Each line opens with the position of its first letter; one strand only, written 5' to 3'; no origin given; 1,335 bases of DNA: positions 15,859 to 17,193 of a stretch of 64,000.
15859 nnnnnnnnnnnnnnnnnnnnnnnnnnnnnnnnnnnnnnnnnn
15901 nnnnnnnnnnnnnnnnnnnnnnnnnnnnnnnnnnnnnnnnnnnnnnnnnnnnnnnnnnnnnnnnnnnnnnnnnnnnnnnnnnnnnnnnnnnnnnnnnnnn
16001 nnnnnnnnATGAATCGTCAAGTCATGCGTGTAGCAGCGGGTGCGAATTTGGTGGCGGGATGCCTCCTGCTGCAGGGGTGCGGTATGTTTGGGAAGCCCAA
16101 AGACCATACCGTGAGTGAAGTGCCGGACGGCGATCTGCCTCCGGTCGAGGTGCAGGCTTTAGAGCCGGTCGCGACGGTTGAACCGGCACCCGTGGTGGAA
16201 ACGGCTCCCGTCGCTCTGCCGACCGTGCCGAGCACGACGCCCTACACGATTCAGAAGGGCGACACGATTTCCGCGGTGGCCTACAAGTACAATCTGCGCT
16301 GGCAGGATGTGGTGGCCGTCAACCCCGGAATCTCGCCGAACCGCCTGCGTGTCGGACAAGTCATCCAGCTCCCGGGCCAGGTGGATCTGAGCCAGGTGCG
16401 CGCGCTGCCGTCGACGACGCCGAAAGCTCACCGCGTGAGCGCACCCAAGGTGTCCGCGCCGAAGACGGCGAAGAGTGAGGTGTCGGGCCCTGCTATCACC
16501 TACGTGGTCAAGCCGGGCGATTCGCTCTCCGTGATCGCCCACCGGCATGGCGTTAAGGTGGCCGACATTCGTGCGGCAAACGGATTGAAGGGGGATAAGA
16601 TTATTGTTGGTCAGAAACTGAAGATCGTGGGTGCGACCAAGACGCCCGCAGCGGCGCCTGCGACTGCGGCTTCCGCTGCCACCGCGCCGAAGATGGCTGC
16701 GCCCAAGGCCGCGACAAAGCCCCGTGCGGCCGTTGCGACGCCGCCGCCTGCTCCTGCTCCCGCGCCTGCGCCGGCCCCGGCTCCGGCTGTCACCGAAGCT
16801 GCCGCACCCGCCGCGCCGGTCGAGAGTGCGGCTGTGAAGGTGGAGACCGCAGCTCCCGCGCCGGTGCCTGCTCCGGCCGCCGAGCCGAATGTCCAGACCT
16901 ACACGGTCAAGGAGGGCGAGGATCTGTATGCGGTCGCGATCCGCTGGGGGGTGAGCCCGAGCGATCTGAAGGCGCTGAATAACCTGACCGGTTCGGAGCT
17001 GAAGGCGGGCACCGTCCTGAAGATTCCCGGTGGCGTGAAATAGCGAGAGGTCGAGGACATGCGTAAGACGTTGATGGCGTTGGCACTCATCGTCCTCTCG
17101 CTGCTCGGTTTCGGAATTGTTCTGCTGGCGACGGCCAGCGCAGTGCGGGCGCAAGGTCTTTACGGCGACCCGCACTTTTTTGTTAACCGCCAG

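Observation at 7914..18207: Atypical dcw cluster: no mraY between murF and murD, and a LysM lipoprotein translationally coupled between murD and ftsW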

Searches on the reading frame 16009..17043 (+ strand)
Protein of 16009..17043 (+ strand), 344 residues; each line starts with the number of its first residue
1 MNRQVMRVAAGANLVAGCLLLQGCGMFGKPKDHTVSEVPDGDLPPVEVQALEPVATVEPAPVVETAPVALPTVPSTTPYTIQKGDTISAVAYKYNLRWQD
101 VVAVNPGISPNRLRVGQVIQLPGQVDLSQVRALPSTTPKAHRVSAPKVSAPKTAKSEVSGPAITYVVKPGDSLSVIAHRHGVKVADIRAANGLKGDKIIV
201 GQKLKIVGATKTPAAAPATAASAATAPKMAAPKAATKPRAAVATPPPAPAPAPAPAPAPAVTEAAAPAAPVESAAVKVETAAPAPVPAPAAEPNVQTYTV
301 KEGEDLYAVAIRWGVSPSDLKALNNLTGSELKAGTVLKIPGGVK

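Call 3: search_protein_families(library=pfam, proteins=[window:16009-17043:+])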
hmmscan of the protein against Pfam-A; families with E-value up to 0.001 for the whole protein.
window:16009-17043:+ (344 aa): 8 families
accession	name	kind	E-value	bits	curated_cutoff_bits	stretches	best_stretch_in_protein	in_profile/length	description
PF01476.26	LysM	-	2.1e-42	143.2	20.9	3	165-206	1-42/43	LysM domain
PF23473.1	LysM3_LYK4_5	-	3.2e-14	53.2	29.3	1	163-199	3-39/48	LYK4/5 LysM3 domain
PF23457.1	LysM2_NFP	-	6.5e-08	33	36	1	78-122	7-54/56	NFP LysM2 domain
PF23462.1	LysM3_NFP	-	6.2e-06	27.1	28.1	0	163-192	3-32/48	NFP LysM3 domain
PF04225.17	LysM_OapA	-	9.8e-06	26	22.3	0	295-337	2-49/85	Opacity-associated protein A LysM-like domain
PF23577.1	LysM_RLK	-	2.6e-05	24.6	27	0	163-184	1-22/44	LysM domain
PF22310.2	NMB0315_dom_I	-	3e-05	24.7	27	0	167-192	8-33/83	NMB0315-like, domain I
PF23472.1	LysM2_CERK1_LYK3_4_5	-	8.5e-05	22.8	27.4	0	77-122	6-54/56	LYK3/4/5 LysM2 domain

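Call 6: search_protein_families(library=ncbifam, proteins=[window:16009-17043:+])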
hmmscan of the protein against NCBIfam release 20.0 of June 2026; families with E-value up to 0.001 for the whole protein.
window:16009-17043:+ (344 aa): 16 families
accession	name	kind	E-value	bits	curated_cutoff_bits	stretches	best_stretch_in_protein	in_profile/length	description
NF008050.0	PRK10783.1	equivalog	1.6e-24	86.1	508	3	159-213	340-394/457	murein transglycosylase D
NF004974.0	PRK06347.1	equivalog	1e-20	74.3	701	1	270-340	380-450/592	1,4-beta-N-acetylmuramoylhydrolase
NF041208.1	celldiv_DipM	equivalog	2.2e-19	70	740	2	133-246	157-261/419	cell division endopeptidase DipM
NF042931.1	SAG1386_EF1546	equivalog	3.1e-19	69.6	80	2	290-339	104-157/158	SAG1386/EF1546 family surface-associated protein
NF040883.1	amid_act_ActS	equivalog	1.6e-18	66.8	375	2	159-240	30-113/242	amidase activator ActS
NF010495.0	PRK13914.1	equivalog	8.6e-16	58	647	2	263-338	161-242/481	invasion associated endopeptidase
NF047755.1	LIC_10271_M23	exception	1e-13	51.6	180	1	76-158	24-105/207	LIC_10271 family cell wall hydrolase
NF050804.1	CellDivDipMCaul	equivalog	3.6e-12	45.9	900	1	155-206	301-353/634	cell division endopeptidase DipM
NF052398.1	Agg_Promo_Fact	equivalog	1.7e-11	44.7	170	1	161-237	28-104/202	aggregation-promoting factor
TIGR02899.1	spore_safA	subfamily_domain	1.6e-10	40.7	67.85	0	81-122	1-43/44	SafA/ExsA family spore coat assembly protein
NF010723.1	PRK14125.1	equivalog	5.4e-10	39.1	60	0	163-206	33-84/87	cell division suppressor protein YneA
NF008123.1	PRK10871.1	equivalog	5.6e-09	35.9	311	0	163-245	105-190/365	murein hydrolase activator NlpD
TIGR02907.1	spore_VI_D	equivalog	8.9e-09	35.3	169.85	0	296-340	300-344/344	stage VI sporulation protein D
NF008399.0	PRK11198.1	equivalog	1.9e-07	31.6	134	0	74-123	93-147/149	peptidoglycan-binding protein LysM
NF008652.0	PRK11649.1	equivalog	5e-05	22.2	341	0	162-190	95-123/439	murein DD-endopeptidase MepM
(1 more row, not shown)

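Call 9: find_homologous_proteins(query=window:16009-17043:+)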
Query window:16009-17043:+ (344 aa): 379 proteins with E <= 0.001 among 8000 candidates; the best 120 are listed.
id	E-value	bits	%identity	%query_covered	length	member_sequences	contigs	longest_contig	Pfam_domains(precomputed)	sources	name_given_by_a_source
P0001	2.9e-171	587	83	100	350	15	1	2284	PF23457.2,PF01476.27,PF23473.2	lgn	-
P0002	1.2e-169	582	80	100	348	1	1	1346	PF23457.2,PF01476.27,PF23473.2,PF23577.2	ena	-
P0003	2.1e-169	581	82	100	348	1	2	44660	PF23457.2,PF01476.27,PF23473.2,PF23577.2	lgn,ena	-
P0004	4.8e-161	554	78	100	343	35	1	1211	PF23457.2,PF01476.27,PF23473.2,PF23472.2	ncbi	-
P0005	1.5e-159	549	77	100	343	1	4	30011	PF23457.2,PF01476.27,PF23473.2,PF23472.2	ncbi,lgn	-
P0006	5.1e-157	541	75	100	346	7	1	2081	PF23457.2,PF01476.27,PF23473.2,PF23472.2,PF23577.2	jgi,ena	-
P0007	7.3e-153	527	75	100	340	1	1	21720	PF23457.2,PF01476.27,PF23473.2,PF23577.2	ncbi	-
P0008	3.2e-152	525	72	100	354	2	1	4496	PF23457.2,PF01476.27,PF23473.2,PF23577.2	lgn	-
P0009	4.3e-152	524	73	100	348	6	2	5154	PF23457.2,PF01476.27,PF23473.2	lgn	-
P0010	9.3e-152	523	74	100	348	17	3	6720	PF23457.2,PF01476.27,PF23473.2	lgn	-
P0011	1.6e-150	519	72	100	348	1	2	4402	PF23457.2,PF01476.27,PF23473.2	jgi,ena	-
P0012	2.9e-146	505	74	100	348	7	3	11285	PF23457.2,PF01476.27,PF23473.2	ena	-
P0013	7.5e-137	474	70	100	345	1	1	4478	PF23457.2,PF01476.27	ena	-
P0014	1.8e-133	463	71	100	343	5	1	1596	PF23457.2,PF01476.27,PF23473.2,PF23472.2,PF23577.2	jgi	-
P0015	8.1e-133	461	67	100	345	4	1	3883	PF23457.2,PF01476.27,PF23473.2,PF23472.2,PF23577.2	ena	-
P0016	1.2e-132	461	69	100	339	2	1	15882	PF23457.2,PF01476.27,PF23473.2,PF23472.2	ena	-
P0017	2.2e-132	460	67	99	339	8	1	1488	PF23457.2,PF01476.27,PF23473.2,PF23472.2,PF23577.2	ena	-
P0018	3.8e-131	456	68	100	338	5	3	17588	PF23457.2,PF01476.27,PF23473.2,PF23472.2,PF23577.2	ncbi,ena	-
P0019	1.6e-130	454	68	99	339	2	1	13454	PF23457.2,PF01476.27,PF23473.2,PF23472.2,PF23577.2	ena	-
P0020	2.8e-129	449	69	99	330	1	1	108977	PF23457.2,PF01476.27,PF23473.2,PF23472.2,PF23577.2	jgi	jgi:LysM repeat protein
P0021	6.7e-128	445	67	99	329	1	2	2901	PF23457.2,PF01476.27,PF23473.2,PF23472.2,PF23577.2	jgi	-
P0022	9.8e-128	444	68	99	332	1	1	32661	PF23457.2,PF01476.27,PF23473.2,PF23472.2,PF23577.2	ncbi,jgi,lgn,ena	-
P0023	6.0e-126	438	71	63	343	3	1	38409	PF23457.2,PF01476.27,PF23473.2,PF23472.2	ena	-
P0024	6.3e-126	438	64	99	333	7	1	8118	PF23457.2,PF01476.27,PF23473.2,PF23472.2,PF23577.2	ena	-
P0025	2.0e-125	437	66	99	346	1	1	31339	PF23457.2,PF01476.27,PF23473.2,PF23472.2,PF23577.2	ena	-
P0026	3.0e-125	436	74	60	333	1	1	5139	PF23457.2,PF01476.27,PF23473.2,PF23472.2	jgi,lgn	-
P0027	8.9e-125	435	68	99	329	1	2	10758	PF23457.2,PF01476.27,PF23473.2,PF23472.2,PF23577.2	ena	-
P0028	1.1e-124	434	67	99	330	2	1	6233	PF23457.2,PF01476.27,PF23473.2,PF23472.2,PF23577.2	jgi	-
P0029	5.1e-124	432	67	99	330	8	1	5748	PF23457.2,PF01476.27,PF23473.2,PF23472.2,PF23577.2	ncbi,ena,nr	ncbi:MAG TPA: LysM peptidoglycan-binding domain-containing protein [Kiritimatiellia bacterium]|nr:Ly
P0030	1.7e-123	430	67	99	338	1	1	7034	PF23457.2,PF01476.27,PF23473.2,PF23472.2,PF23577.2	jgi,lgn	jgi:LysM repeat protein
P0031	1.8e-123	430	67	99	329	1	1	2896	PF23457.2,PF01476.27,PF23473.2,PF23472.2,PF23577.2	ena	-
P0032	1.9e-123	430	66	100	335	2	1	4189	PF23457.2,PF01476.27,PF23473.2,PF23472.2,PF23577.2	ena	-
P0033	1.2e-121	424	63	100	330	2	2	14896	PF23457.2,PF01476.27,PF23473.2,PF23472.2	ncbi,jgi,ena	-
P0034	1.4e-119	418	64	69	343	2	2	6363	PF23457.2,PF01476.27,PF23473.2,PF23472.2,PF23577.2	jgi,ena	-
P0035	6.1e-118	412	66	100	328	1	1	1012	PF23457.2,PF01476.27,PF23473.2,PF23472.2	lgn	-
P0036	1.1e-117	411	62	99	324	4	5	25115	PF23446.2,PF23457.2,PF01476.27,PF23473.2,PF23472.2,PF23577.2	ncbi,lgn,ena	-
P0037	3.6e-116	406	64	99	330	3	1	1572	PF23446.2,PF23457.2,PF01476.27,PF23473.2,PF23472.2,PF23577.2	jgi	-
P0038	1.1e-115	405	66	99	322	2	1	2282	PF23446.2,PF23457.2,PF01476.27,PF23473.2,PF23472.2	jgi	-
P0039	1.5e-115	404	67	60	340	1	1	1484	PF23446.2,PF23457.2,PF01476.27,PF23473.2,PF23472.2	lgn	-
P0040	2.1e-115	404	69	62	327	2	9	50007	PF23457.2,PF01476.27,PF23473.2,PF23472.2,PF23577.2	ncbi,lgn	-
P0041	5.2e-115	403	63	100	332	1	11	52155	PF23457.2,PF01476.27,PF23473.2,PF23472.2,PF23577.2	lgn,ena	-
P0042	9.2e-115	402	62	99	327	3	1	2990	PF23446.2,PF23457.2,PF01476.27,PF23473.2,PF23472.2,PF23577.2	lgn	-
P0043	3.9e-114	400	61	100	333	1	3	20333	PF23457.2,PF01476.27,PF23473.2,PF23472.2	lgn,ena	-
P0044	6.9e-113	396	60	99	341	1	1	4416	PF23457.2,PF01476.27,PF23473.2,PF23472.2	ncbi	-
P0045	1.0e-112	395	56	99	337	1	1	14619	PF23446.2,PF23457.2,PF01476.27,PF23462.2,PF23473.2,PF23472.2,PF23577.2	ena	-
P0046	1.1e-112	395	60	99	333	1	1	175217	PF23457.2,PF01476.27,PF23473.2,PF23472.2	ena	-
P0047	2.3e-112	394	58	99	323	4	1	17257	PF23457.2,PF01476.27,PF23473.2,PF23472.2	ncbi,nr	ncbi:MAG: LysM peptidoglycan-binding domain-containing protein [Kiritimatiellae bacterium]|nr:LysM p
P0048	4.2e-112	393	61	99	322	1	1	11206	PF23457.2,PF01476.27,PF23473.2,PF23472.2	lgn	-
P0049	6.2e-112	392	57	99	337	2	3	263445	PF23446.2,PF23457.2,PF01476.27,PF23462.2,PF23473.2,PF23472.2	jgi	jgi:LysM repeat protein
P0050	8.8e-112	392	61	99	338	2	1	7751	PF23446.2,PF23457.2,PF01476.27,PF23473.2,PF23472.2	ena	-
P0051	1.5e-111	391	55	99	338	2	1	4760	PF23446.2,PF23457.2,PF01476.27,PF23462.2,PF23473.2,PF23472.2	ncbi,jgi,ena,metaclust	metaclust:\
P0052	2.3e-111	391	61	99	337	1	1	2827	PF23457.2,PF01476.27,PF23473.2,PF23472.2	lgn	-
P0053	2.0e-110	387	60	99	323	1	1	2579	PF23457.2,PF01476.27,PF23473.2,PF23472.2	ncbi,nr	ncbi:MAG: LysM peptidoglycan-binding domain-containing protein [Kiritimatiellae bacterium]|nr:LysM p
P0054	7.4e-110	386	59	99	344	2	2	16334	PF23457.2,PF01476.27,PF23473.2,PF23472.2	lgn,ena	-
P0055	1.3e-109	385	61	99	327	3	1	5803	PF23457.2,PF01476.27,PF23473.2,PF23472.2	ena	-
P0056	1.3e-109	385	59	99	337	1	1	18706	PF23457.2,PF01476.27,PF23473.2,PF23472.2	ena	-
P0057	2.5e-109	384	62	99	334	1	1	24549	PF23457.2,PF01476.27,PF23462.2,PF23473.2,PF23472.2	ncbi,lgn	-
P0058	3.7e-109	383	61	100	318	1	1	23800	PF23457.2,PF01476.27,PF23473.2,PF23472.2,PF23577.2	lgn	-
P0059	6.0e-109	383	94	14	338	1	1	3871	PF23457.2,PF01476.27,PF23473.2,PF23472.2,PF23577.2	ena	-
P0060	6.3e-109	383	92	15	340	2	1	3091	PF23457.2,PF01476.27,PF23473.2,PF23472.2,PF23577.2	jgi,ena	-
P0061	1.1e-108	382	63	100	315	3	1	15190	PF23457.2,PF01476.27,PF23473.2,PF23472.2,PF23577.2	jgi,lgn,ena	-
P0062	1.2e-108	382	61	99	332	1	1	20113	PF23457.2,PF01476.27,PF23473.2,PF23472.2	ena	-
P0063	3.6e-108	380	57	99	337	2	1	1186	PF23446.2,PF23457.2,PF01476.27,PF23473.2,PF23472.2,PF23577.2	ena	-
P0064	3.7e-108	380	60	99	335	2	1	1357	PF01476.27,PF23473.2,PF23472.2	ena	-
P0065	4.6e-108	380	90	15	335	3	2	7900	PF23446.2,PF23457.2,PF01476.27,PF23473.2,PF23472.2,PF23577.2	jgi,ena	-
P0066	6.4e-108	379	92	15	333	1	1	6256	PF23457.2,PF01476.27,PF23473.2,PF23472.2,PF04225.18,PF23577.2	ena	-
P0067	1.2e-107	378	60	99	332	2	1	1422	PF23457.2,PF01476.27,PF23473.2,PF23472.2,PF23577.2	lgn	-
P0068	1.9e-107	378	57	99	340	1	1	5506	PF23457.2,PF01476.27,PF23473.2,PF23472.2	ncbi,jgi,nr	ncbi:MAG: LysM peptidoglycan-binding domain-containing protein [Verrucomicrobiota bacterium]|jgi:Lys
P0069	2.5e-107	377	59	99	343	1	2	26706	PF23457.2,PF01476.27,PF23473.2,PF23472.2,PF04225.18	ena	-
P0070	3.2e-107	377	58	99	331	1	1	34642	PF23457.2,PF01476.27,PF23462.2,PF23473.2,PF23472.2,PF23577.2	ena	-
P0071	6.4e-107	376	59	100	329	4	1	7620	PF23457.2,PF01476.27,PF23473.2,PF23472.2,PF23577.2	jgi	jgi:LysM repeat protein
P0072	1.5e-106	375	58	99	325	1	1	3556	PF23446.2,PF23457.2,PF01476.27,PF23473.2,PF23472.2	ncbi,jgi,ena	jgi:LysM repeat protein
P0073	3.2e-106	374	56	99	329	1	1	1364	PF23446.2,PF23457.2,PF01476.27,PF23462.2,PF23473.2,PF23472.2,PF23577.2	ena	-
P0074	3.8e-106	373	61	100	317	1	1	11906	PF23457.2,PF01476.27,PF23473.2,PF23472.2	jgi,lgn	jgi:LysM repeat protein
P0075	1.1e-104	369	59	99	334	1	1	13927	PF23457.2,PF01476.27,PF23473.2,PF23472.2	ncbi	-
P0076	2.4e-104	367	59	99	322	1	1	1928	PF23457.2,PF01476.27,PF23473.2,PF23472.2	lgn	-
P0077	2.8e-104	367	60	100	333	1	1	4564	PF23457.2,PF01476.27,PF23473.2,PF23472.2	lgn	-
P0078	6.1e-103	363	60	99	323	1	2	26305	PF23457.2,PF01476.27,PF23473.2,PF23472.2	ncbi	ncbi:MAG: LysM peptidoglycan-binding domain-containing protein [bacterium]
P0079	7.6e-103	363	59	99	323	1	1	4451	PF23446.2,PF23457.2,PF01476.27,PF23473.2,PF23472.2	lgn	-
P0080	1.1e-102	362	96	13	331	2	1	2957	PF23446.2,PF23457.2,PF01476.27,PF23473.2,PF23472.2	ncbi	-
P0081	8.6e-102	359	59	99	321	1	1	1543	PF23457.2,PF01476.27,PF23473.2,PF23472.2,PF23577.2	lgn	-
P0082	3.7e-101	357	59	99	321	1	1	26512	PF23457.2,PF01476.27,PF23473.2,PF23472.2,PF23577.2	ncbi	-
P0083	5.7e-100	353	59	99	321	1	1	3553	PF23457.2,PF01476.27,PF23473.2,PF23472.2,PF23577.2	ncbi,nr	ncbi:MAG: LysM peptidoglycan-binding domain-containing protein [Kiritimatiellae bacterium]|nr:LysM p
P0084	7.0e-100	353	58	100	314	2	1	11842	PF23446.2,PF23457.2,PF01476.27,PF23473.2,PF23472.2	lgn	-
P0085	6.2e-99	350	57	99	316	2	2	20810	PF23457.2,PF01476.27,PF23473.2,PF23472.2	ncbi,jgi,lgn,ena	-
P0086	1.0e-97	346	59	92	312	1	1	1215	PF23457.2,PF01476.27,PF23473.2,PF23472.2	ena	-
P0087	1.2e-96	342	61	92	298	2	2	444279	PF23457.2,PF01476.27,PF23473.2,PF23472.2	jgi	jgi:LysM repeat protein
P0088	1.9e-96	342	57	100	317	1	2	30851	PF23457.2,PF01476.27,PF23473.2,PF23472.2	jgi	-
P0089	6.6e-96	340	66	81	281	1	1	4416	PF23457.2,PF01476.27,PF23462.2,PF23473.2,PF23472.2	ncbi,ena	-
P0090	2.4e-94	335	60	92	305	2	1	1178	PF23457.2,PF01476.27,PF23473.2,PF23472.2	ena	-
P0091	2.5e-94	335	55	100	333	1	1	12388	PF23457.2,PF01476.27,PF23473.2,PF23472.2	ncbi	-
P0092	9.7e-94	333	57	99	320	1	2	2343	PF23457.2,PF01476.27,PF23473.2,PF23472.2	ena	-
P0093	1.9e-93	332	61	53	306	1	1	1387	PF23457.2,PF01476.27,PF23473.2,PF23472.2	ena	-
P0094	1.1e-89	319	54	98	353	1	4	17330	PF23457.2,PF01476.27,PF23473.2,PF23472.2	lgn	-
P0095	1.6e-89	319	53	99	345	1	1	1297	PF23457.2,PF01476.27,PF23473.2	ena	-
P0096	1.6e-88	315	54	99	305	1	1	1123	PF23457.2,PF01476.27,PF23462.2,PF23473.2,PF23472.2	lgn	-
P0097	3.5e-88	314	52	99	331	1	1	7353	PF23446.2,PF23457.2,PF01476.27,PF23473.2,PF23472.2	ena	-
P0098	7.2e-88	313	51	96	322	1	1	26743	PF23446.2,PF23457.2,PF01476.27,PF23473.2,PF23472.2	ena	-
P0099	9.7e-88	313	50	99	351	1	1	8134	PF23446.2,PF23457.2,PF01476.27,PF23473.2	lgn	-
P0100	2.5e-87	312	53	100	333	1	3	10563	PF23457.2,PF01476.27,PF23473.2,PF23472.2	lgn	-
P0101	1.3e-86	309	50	99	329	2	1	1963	PF23446.2,PF23457.2,PF01476.27,PF23473.2,PF23472.2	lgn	-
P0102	1.3e-86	309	49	99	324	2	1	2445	PF23446.2,PF23457.2,PF01476.27,PF23473.2,PF23472.2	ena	-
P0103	2.4e-86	308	51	99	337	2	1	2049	PF23446.2,PF23457.2,PF01476.27,PF23473.2,PF23472.2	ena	-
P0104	5.6e-86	307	51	99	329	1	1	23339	PF23457.2,PF01476.27,PF23473.2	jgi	-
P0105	1.8e-85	305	56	99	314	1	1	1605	PF23457.2,PF01476.27,PF23473.2,PF23472.2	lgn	-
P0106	3.4e-85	305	56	60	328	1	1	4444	PF01476.27,PF23473.2,PF23472.2,PF22310.3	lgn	-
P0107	5.5e-85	304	50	99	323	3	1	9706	PF23457.2,PF01476.27,PF23473.2,PF23472.2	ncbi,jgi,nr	ncbi:MAG: LysM peptidoglycan-binding domain-containing protein [Kiritimatiellae bacterium]|jgi:LysM 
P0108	1.8e-84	302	51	99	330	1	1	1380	PF23446.2,PF23457.2,PF01476.27,PF23473.2,PF23472.2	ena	-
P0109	2.4e-84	302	48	99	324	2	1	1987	PF23457.2,PF01476.27,PF23473.2,PF23472.2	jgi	jgi:LysM repeat protein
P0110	2.9e-84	301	51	99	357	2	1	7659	PF23446.2,PF01476.27,PF23473.2,PF23472.2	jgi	jgi:LysM repeat protein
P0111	3.5e-84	301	52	99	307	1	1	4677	PF23457.2,PF01476.27,PF23462.2,PF23473.2,PF23472.2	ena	-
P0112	6.3e-84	300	69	63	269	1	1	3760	PF01476.27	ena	-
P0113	1.6e-83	299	49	99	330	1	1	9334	PF23457.2,PF01476.27,PF23473.2,PF23472.2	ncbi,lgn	-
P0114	7.6e-83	297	48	99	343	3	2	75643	PF23457.2,PF01476.27,PF23473.2,PF23472.2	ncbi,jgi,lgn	-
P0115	1.3e-82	296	45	99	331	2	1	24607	PF23457.2,PF01476.27,PF23473.2,PF23472.2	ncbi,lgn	-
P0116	2.0e-82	295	48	99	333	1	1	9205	PF23457.2,PF01476.27,PF23473.2,PF23472.2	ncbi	-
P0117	3.2e-82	295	49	99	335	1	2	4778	PF23446.2,PF23457.2,PF01476.27,PF23473.2,PF23472.2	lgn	-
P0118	6.4e-82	294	68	66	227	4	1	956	PF01476.27,PF23473.2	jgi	jgi:LysM repeat protein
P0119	1.1e-80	290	52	99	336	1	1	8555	PF23457.2,PF01476.27,PF23473.2,PF23472.2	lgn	-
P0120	1.3e-80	290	48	99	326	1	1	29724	PF23457.2,PF01476.27,PF23473.2,PF23472.2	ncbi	ncbi:MAG: LysM peptidoglycan-binding domain-containing protein [Kiritimatiellia bacterium]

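Call 11: find_encoding_contigs(protein=P0087, flank=10000, max_places=2)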
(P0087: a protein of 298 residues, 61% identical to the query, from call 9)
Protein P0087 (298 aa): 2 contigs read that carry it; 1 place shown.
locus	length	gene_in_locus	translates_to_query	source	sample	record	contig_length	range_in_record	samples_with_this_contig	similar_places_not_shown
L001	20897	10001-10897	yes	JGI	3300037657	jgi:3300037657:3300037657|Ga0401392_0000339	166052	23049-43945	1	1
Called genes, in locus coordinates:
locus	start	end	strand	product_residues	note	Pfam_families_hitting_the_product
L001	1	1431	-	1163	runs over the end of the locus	PF00890:FAD_binding_2 (weak), PF12831:FAD_oxidored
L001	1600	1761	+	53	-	-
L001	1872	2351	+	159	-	PF02381:MraZ (weak)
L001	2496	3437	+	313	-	PF01795:Methyltransf_5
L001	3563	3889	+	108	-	-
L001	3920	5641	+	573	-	PF03717:PBP_dimer, PF00905:Transpeptidase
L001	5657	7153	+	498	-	PF01225:Mur_ligase, PF08245:Mur_ligase_M, PF02875:Mur_ligase_C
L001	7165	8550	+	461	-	PF01225:Mur_ligase, PF08245:Mur_ligase_M, PF02875:Mur_ligase_C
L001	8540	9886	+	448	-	PF21799:MurD-like_N (weak), PF08245:Mur_ligase_M, PF02875:Mur_ligase_C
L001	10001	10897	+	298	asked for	PF23457:LysM2_NFP (weak), PF23472:LysM2_CERK1_LYK3_4_5 (faint), PF01476:LysM, PF23473:LysM3_LYK4_5 (faint), PF01476:LysM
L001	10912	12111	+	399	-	PF01098:FTSW_RODA_SPOVE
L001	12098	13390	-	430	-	PF04230:PS_pyruv_trans (weak)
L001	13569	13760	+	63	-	-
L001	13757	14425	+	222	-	PF09704:Cas_Cas5d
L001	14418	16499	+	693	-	-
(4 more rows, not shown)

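Call 12: find_encoding_contigs(protein=P0049, flank=10000, max_places=2)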
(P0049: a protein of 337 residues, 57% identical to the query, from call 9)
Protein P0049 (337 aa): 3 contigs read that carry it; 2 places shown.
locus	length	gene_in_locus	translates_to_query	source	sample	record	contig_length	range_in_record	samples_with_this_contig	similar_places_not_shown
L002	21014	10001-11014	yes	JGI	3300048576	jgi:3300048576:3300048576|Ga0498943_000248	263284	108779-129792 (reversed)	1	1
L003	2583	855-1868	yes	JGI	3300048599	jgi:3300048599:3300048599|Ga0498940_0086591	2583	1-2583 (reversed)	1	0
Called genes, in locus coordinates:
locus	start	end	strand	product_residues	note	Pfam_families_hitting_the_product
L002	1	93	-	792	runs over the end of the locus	-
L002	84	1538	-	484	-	-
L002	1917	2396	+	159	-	PF02381:MraZ (faint)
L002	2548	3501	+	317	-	PF01209:Ubie_methyltran (faint), PF01795:Methyltransf_5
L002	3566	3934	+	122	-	-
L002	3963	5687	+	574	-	PF03717:PBP_dimer, PF00905:Transpeptidase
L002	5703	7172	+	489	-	PF01225:Mur_ligase (weak), PF08245:Mur_ligase_M, PF02875:Mur_ligase_C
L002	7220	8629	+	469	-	PF01225:Mur_ligase (weak), PF08245:Mur_ligase_M, PF02875:Mur_ligase_C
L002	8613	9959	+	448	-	PF08245:Mur_ligase_M, PF02875:Mur_ligase_C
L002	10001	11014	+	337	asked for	PF23446:LysM1_NFP_LYK (faint), PF23457:LysM2_NFP (faint), PF23472:LysM2_CERK1_LYK3_4_5 (faint), PF01476:LysM, PF23462:LysM3_NFP (faint), PF23473:LysM3_LYK4_5 (faint), PF01476:LysM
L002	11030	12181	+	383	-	PF01098:FTSW_RODA_SPOVE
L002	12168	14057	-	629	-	PF13472:Lipase_GDSL_2 (weak)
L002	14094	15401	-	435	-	PF03952:Enolase_N, PF00113:Enolase_C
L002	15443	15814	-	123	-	PF06262:Zincin_1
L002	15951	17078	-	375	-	PF07883:Cupin_2 (weak), PF12833:HTH_18, PF00165:HTH_AraC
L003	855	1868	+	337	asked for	PF23446:LysM1_NFP_LYK (faint), PF23457:LysM2_NFP (faint), PF23472:LysM2_CERK1_LYK3_4_5 (faint), PF01476:LysM, PF23462:LysM3_NFP (faint), PF23473:LysM3_LYK4_5 (faint), PF01476:LysM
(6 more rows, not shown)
